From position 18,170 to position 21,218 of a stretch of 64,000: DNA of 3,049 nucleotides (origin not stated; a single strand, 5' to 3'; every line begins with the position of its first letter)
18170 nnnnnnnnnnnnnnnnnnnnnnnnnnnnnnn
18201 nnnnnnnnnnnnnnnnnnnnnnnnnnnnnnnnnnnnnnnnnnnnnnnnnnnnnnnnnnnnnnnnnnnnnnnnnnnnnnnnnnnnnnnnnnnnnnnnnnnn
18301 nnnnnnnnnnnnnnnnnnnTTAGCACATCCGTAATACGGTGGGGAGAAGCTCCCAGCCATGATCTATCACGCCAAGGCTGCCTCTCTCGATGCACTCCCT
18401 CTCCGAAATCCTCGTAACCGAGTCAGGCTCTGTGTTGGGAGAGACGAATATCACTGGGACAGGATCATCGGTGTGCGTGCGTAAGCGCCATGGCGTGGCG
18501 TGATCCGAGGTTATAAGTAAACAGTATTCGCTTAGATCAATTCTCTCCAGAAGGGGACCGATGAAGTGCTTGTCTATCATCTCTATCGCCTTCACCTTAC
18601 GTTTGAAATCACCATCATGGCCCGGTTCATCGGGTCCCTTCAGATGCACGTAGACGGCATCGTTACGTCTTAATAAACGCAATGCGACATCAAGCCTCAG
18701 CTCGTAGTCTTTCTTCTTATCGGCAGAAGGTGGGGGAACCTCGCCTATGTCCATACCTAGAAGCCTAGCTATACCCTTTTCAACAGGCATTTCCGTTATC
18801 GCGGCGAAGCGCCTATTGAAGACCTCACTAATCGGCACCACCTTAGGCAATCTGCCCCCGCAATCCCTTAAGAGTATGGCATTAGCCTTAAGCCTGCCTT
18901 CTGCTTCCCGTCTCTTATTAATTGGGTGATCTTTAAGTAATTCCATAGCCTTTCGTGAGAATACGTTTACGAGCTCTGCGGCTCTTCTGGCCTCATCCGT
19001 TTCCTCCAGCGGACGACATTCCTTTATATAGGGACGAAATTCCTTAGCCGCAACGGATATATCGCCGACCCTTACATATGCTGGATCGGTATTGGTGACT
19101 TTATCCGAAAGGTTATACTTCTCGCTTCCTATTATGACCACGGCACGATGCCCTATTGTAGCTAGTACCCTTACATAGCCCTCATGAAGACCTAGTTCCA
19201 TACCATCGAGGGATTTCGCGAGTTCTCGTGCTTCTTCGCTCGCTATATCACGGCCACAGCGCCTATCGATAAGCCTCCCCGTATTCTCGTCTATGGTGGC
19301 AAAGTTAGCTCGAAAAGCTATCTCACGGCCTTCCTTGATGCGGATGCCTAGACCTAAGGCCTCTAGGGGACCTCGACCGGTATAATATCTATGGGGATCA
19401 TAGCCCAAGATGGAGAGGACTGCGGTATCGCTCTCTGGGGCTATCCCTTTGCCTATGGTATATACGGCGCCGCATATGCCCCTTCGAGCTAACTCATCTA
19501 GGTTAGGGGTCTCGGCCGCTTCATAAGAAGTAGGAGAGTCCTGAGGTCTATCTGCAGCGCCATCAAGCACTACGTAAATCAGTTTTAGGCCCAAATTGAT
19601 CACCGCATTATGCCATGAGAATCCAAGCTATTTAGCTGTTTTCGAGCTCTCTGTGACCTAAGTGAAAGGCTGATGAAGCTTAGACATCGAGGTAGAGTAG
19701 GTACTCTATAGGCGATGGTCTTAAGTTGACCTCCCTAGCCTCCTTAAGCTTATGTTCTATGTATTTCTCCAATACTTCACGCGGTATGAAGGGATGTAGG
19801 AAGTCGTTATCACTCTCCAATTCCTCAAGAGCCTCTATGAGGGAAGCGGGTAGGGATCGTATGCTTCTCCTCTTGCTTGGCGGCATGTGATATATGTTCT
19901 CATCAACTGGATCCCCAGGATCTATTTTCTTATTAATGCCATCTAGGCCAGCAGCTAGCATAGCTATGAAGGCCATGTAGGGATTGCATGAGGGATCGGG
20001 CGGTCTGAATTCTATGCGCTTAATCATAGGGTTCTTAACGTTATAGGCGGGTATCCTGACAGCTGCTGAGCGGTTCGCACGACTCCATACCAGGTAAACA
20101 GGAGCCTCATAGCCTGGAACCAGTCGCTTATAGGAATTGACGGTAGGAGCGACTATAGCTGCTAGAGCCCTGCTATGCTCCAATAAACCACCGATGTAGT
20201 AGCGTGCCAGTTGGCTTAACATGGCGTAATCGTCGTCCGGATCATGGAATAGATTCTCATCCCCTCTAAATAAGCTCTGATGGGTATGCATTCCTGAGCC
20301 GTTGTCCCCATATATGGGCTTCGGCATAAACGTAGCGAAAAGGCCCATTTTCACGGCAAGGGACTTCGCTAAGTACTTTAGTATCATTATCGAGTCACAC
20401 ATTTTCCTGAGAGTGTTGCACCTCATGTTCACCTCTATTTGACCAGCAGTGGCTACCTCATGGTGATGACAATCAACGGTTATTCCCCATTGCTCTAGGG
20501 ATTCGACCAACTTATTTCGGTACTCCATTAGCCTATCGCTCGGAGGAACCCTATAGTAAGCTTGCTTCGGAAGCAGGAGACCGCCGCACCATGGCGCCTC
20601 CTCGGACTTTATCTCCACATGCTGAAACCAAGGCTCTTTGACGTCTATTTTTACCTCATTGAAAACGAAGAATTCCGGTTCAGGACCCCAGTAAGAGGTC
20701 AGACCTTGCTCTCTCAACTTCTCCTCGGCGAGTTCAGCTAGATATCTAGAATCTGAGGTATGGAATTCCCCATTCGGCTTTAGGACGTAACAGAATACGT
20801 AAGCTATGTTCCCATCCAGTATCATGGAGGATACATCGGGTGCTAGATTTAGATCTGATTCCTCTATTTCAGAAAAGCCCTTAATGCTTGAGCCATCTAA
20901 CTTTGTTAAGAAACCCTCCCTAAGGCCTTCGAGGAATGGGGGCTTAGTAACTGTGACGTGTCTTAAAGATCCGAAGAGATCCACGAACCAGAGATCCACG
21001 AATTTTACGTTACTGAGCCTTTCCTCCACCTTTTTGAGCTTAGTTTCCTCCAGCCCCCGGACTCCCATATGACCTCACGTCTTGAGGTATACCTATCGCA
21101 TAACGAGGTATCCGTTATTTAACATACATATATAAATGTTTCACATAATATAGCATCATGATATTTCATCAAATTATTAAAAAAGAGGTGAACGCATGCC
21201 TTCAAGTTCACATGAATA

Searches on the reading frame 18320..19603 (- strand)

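Call 51: search_protein_families(library=pfam, proteins=[window:18320-19603:-], max_evalue=0.00001)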
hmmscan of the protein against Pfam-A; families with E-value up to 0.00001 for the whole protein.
window:18320-19603:- (427 aa): 2 families
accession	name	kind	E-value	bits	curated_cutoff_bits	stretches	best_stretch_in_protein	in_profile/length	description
PF10143.14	PhosphMutase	-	5e-53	179.9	21.5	1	39-229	1-170/170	2,3-bisphosphoglycerate-independent phosphoglycerate mutase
PF01676.23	Metalloenzyme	-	8.3e-37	127.5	24.3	1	8-413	3-240/252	Metalloenzyme superfamily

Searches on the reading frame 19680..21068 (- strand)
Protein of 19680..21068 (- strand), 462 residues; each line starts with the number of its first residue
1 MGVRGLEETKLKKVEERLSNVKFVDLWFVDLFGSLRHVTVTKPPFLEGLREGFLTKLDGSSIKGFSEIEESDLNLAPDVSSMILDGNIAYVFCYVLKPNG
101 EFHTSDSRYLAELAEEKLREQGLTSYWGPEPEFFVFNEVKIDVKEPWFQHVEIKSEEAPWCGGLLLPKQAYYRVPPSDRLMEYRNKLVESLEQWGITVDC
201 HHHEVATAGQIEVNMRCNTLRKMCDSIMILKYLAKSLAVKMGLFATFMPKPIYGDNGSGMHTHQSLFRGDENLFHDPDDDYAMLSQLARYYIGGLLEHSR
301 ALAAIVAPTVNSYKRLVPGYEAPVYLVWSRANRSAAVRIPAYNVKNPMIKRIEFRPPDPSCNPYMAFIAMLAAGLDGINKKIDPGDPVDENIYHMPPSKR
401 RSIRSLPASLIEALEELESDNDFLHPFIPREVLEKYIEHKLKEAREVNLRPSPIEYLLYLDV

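Call 51: search_protein_families(library=pfam, proteins=[window:19680-21068:-], max_evalue=0.00001)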
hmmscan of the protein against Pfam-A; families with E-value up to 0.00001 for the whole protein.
window:19680-21068:- (462 aa): 2 families
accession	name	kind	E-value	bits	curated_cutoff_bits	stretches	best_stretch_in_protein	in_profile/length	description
PF00120.29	Gln-synt_C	-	9.8e-125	416.6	24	1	106-459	3-344/344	Glutamine synthetase, catalytic domain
PF03951.24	Gln-synt_N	-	1.7e-17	63.3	33.4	1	20-98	1-82/82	Glutamine synthetase, beta-Grasp domain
